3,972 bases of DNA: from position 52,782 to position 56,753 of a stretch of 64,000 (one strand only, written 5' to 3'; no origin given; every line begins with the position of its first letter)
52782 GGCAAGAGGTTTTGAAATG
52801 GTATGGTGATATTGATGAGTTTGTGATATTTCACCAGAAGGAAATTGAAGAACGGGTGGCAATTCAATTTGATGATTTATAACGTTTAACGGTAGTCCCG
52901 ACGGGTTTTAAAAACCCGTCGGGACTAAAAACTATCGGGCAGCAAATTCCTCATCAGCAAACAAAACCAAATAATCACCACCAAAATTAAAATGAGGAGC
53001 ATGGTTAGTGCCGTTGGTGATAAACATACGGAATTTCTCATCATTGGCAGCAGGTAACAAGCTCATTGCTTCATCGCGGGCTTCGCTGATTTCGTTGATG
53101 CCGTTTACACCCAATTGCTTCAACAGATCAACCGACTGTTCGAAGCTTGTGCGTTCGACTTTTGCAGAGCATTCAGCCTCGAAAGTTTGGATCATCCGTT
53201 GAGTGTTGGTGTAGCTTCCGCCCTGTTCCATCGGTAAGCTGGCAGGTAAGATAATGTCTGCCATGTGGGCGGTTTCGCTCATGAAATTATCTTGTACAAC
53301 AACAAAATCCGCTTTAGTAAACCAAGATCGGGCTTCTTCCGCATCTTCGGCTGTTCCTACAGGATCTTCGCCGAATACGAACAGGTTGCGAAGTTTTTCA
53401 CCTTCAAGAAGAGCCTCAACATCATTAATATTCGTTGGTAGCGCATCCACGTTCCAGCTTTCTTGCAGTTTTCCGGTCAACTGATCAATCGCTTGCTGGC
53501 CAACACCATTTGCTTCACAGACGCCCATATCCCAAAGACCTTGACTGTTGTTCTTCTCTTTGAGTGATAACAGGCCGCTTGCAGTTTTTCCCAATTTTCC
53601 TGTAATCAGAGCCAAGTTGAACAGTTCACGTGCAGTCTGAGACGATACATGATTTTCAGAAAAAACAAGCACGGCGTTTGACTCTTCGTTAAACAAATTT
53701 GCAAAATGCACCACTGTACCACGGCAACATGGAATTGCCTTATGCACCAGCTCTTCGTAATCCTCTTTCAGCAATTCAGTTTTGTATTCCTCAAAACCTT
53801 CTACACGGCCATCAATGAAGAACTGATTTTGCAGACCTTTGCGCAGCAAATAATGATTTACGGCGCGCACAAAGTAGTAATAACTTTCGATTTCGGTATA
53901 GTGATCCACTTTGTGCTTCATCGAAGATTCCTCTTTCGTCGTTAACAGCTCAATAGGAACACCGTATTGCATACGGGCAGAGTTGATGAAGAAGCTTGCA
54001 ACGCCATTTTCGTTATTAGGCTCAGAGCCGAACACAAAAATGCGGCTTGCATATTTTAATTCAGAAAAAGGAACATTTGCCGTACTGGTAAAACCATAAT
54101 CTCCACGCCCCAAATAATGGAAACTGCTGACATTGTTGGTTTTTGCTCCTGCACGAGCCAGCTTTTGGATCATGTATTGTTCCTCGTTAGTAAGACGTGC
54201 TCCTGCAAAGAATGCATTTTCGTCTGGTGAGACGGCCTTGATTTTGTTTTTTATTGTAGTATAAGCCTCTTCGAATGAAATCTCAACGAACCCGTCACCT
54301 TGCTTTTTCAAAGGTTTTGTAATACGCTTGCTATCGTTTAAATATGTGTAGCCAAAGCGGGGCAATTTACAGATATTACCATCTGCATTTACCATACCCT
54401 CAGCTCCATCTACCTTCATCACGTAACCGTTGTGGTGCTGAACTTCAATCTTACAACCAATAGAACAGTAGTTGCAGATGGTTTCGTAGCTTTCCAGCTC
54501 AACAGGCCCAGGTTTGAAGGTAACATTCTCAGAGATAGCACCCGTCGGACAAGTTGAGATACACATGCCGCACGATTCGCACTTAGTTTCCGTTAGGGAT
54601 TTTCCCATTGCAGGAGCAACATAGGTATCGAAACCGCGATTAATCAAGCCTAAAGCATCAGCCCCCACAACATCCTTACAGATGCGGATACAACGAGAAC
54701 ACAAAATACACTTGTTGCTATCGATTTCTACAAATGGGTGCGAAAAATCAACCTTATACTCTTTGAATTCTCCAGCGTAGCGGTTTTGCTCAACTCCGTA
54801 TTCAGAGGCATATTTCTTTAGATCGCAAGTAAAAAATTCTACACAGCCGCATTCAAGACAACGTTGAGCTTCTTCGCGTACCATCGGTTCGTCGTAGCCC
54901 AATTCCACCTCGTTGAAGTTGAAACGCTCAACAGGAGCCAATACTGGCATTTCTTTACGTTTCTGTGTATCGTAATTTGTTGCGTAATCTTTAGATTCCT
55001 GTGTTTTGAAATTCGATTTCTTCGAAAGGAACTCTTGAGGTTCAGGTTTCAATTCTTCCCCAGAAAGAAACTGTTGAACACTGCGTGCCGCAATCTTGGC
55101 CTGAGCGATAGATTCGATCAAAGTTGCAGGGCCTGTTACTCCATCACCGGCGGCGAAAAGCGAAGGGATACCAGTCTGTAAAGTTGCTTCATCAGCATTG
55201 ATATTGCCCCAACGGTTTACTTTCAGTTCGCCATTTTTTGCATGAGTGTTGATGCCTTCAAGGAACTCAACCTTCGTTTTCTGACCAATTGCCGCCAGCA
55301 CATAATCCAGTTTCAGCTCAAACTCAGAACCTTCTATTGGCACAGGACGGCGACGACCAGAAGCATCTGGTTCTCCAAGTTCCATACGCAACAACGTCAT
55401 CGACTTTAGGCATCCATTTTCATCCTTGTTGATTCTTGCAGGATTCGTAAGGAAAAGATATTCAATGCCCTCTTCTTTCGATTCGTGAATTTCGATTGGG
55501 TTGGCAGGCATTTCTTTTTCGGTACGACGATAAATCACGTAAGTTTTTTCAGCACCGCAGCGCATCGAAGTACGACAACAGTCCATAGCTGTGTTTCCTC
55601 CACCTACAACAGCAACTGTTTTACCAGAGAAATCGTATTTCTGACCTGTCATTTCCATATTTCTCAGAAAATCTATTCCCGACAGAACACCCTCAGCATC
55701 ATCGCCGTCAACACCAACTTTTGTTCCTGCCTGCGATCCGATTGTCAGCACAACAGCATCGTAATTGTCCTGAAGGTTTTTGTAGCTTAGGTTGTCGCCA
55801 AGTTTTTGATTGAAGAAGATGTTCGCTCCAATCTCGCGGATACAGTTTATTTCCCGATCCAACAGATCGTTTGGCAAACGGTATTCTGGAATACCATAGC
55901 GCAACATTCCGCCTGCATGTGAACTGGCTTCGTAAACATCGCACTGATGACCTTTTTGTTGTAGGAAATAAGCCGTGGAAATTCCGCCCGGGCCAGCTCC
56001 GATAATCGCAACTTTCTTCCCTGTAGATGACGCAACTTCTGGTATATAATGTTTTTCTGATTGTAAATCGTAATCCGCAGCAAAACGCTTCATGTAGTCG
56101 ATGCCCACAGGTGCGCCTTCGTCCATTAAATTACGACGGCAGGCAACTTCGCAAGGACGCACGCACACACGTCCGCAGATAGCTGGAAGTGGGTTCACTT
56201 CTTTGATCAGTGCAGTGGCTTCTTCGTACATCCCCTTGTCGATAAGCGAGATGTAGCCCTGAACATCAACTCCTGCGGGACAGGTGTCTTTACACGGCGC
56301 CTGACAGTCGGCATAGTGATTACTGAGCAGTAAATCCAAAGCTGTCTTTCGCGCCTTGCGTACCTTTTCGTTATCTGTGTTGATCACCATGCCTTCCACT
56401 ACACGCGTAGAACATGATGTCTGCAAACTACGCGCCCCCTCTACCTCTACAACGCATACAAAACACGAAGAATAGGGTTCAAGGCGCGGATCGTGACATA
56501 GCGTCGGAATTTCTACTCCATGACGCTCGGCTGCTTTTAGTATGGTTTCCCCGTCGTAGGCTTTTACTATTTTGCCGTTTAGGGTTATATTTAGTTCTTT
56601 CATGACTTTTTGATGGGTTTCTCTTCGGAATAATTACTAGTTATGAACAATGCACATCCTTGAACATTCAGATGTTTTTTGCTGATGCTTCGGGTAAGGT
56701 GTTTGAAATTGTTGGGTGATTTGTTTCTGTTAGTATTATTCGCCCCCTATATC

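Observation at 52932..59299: NuoE/NuoF/NuoG-like operon whose large subunit embeds a GltD-type NADPH flavoprotein: candidate electron-bifurcating transhydrogenase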

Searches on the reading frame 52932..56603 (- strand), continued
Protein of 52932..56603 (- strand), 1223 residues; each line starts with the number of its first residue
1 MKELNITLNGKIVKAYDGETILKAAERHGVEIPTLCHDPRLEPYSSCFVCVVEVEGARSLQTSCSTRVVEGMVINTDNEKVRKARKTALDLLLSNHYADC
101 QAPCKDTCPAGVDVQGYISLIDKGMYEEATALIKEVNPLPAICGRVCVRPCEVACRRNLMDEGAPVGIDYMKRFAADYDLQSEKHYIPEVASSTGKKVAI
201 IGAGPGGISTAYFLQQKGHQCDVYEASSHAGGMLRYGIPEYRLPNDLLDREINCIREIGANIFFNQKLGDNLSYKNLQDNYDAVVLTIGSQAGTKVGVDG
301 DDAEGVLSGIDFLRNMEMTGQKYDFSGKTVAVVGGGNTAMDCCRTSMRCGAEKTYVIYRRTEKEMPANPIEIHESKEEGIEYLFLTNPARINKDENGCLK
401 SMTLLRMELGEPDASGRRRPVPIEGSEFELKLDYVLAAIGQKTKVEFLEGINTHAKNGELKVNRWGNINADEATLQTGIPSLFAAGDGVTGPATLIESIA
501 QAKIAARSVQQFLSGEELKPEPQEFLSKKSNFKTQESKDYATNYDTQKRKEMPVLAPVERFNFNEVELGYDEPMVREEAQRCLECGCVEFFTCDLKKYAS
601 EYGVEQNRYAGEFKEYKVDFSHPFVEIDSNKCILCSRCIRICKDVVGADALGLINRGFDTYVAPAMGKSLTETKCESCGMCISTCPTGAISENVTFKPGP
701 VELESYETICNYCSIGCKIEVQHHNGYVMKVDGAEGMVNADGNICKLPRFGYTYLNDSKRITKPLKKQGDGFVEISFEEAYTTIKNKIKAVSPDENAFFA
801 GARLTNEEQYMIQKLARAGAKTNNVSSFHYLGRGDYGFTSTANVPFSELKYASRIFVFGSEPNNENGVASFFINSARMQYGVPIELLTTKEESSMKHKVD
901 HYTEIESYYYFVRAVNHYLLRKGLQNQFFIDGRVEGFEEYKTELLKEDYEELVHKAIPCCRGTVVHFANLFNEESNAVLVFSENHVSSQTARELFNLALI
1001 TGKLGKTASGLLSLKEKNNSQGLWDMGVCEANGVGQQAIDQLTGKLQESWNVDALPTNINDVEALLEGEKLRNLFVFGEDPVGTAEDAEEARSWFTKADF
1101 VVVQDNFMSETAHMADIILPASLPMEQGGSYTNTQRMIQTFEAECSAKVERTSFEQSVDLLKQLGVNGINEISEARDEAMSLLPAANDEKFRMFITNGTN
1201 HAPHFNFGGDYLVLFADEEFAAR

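Call 13: find_encoding_contigs(protein=window:52932-56603:-, flank=10000, max_places=4)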
Protein window:52932-56603:- (1223 aa): no gene with exactly this product is on record in the collection.

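Call 14: find_related_loci(query=window:52932-56603:-, collection=genome_contigs, flank=8000)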
Query window:52932-56603:- (1223 aa) in genome_contigs; peptide patterns used: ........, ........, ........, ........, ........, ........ (x = any residue, [..] = any of these).
120 stretches matched a pattern; 106 encode a relative of the query (tblastn E <= 1e-3); the best 80 are kept; 80 distinct loci.
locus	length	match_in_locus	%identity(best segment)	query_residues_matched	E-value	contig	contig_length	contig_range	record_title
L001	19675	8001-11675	64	3-1220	0e+0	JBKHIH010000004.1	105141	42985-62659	MAG: Thiohalospira sp. isolate D1M13_4 NODE_13_length_105141_cov_6.833279, whole genome shotgun sequence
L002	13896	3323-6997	63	3-1220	0e+0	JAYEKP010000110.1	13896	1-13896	MAG: Bacteroidota bacterium isolate MAG134 MAG134_110, whole genome shotgun sequence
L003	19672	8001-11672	63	3-1220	0e+0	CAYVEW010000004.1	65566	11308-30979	MAG TPA_asm: uncultured Bacteroidales bacterium isolate binchicken_co42_308 genome assembly, contig: NODE_263_length_655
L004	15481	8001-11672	63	3-1220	0e+0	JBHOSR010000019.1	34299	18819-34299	Bacteroidota bacterium isolate SAG AM-311-A02 NODE_19_length_34299_cov_26.792080, whole genome shotgun sequence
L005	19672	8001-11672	63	3-1220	0e+0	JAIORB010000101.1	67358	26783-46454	MAG: Bacteroidales bacterium isolate SMBSF07 20071_Bin_5_contigs_1_c_000000000072, whole genome shotgun sequence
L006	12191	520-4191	63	3-1220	0e+0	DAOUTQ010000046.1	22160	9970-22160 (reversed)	MAG TPA_asm: Bacteroidales bacterium isolate CSMAG_801 CSMAG_801_k141_202146_length_22160_cov_9.0000, whole genome shotg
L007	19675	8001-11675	63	3-1220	0e+0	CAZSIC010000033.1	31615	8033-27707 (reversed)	MAG TPA_asm: uncultured Bacteroidales bacterium isolate SRP141376_co4_236 genome assembly, contig: NODE_2559_length_3161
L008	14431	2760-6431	63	3-1220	0e+0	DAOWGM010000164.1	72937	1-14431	MAG TPA_asm: Bacteroidales bacterium isolate CSMAG_1991 CSMAG_1991_k141_927193_length_72937_cov_14.1820, whole genome sh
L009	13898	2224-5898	63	3-1220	0e+0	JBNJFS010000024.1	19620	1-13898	MAG: Bacteroidota bacterium isolate Y22_60dBSe2.bin.27 NODE_2845_length_19620_cov_12.314277, whole genome shotgun sequen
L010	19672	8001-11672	63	3-1220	0e+0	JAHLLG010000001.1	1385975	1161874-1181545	MAG: Bacteroidetes bacterium isolate MAG82 NODE_2_length_1385975_cov_409.132052, whole genome shotgun sequence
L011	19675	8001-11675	62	3-1220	0e+0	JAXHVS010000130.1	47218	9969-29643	MAG: Bacteroidota bacterium isolate MAG83_tar_biofilm MAG83_130, whole genome shotgun sequence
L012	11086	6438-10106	63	4-1220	0e+0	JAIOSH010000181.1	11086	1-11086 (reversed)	MAG: Bacteroidales bacterium isolate SMBSF39 bin_16_k127_98646, whole genome shotgun sequence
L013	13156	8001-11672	63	3-1220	0e+0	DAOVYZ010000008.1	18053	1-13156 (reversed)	MAG TPA_asm: Bacteroidales bacterium isolate CSMAG_1796 CSMAG_1796_k141_2248095_length_18053_cov_8.0004, whole genome sh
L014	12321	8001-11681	64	1-1220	0e+0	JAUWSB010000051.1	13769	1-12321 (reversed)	MAG: Bacteroidota bacterium isolate CSMAG_2543 CSMAG_2543_k127_7308228_length_13769_cov_67.7712, whole genome shotgun se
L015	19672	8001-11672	62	3-1220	0e+0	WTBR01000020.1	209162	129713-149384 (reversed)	MAG: Bacteroidales bacterium isolate GLR59 c_000000609913, whole genome shotgun sequence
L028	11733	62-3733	59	4-1223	0e+0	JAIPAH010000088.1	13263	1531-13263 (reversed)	MAG: Bacteroidales bacterium isolate Tobar18m-G1 Tobar18m-20mill-C299, whole genome shotgun sequence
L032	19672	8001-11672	58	4-1223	0e+0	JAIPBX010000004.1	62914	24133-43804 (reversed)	MAG: Bacteroidales bacterium isolate Tobar18m-G3 Tobar18m-C74, whole genome shotgun sequence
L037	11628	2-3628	58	18-1223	0e+0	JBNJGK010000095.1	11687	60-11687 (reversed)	MAG: Bacteroidota bacterium isolate Y22_45dBSe2.bin.130 NODE_4570_length_11687_cov_40.432344, whole genome shotgun seque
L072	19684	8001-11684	56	3-1223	0e+0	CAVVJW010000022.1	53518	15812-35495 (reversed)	MAG: Ignavibacteriota bacterium isolate MFD04716.bin.2.64 genome assembly, contig: contig_64242, whole genome shotgun se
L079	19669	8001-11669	58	4-1223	0e+0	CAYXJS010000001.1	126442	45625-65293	MAG TPA_asm: uncultured Bacteroidales bacterium isolate SRP332253_co1_116 genome assembly, contig: NODE_91_length_126442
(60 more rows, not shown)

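Call 65: list_cluster_members(proteins=[P0001])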
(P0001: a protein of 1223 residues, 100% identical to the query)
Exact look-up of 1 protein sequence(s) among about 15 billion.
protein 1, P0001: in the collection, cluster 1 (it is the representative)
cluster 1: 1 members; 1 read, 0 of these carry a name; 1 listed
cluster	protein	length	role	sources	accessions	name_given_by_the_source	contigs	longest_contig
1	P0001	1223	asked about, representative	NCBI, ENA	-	-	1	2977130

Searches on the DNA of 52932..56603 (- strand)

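Call 60: search_rna_families(sources=[L001, L003, L005, L010, L027, L042, L054], threshold=gathering)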
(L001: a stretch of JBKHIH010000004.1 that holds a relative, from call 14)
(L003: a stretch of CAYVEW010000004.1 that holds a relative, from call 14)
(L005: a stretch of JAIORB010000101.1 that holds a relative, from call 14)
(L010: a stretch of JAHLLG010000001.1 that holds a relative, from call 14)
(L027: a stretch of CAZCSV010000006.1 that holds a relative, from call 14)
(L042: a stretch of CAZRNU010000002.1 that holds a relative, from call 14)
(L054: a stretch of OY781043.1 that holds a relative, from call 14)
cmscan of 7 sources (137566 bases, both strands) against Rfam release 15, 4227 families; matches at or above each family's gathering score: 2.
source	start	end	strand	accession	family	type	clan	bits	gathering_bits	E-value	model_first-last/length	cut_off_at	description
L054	14586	14658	-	RF00005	tRNA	Gene; tRNA;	CL00001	66.9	29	4.8e-12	1-71/71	no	tRNA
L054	14851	14932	+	RF00005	tRNA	Gene; tRNA;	CL00001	59.9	29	4e-10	1-71/71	no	tRNA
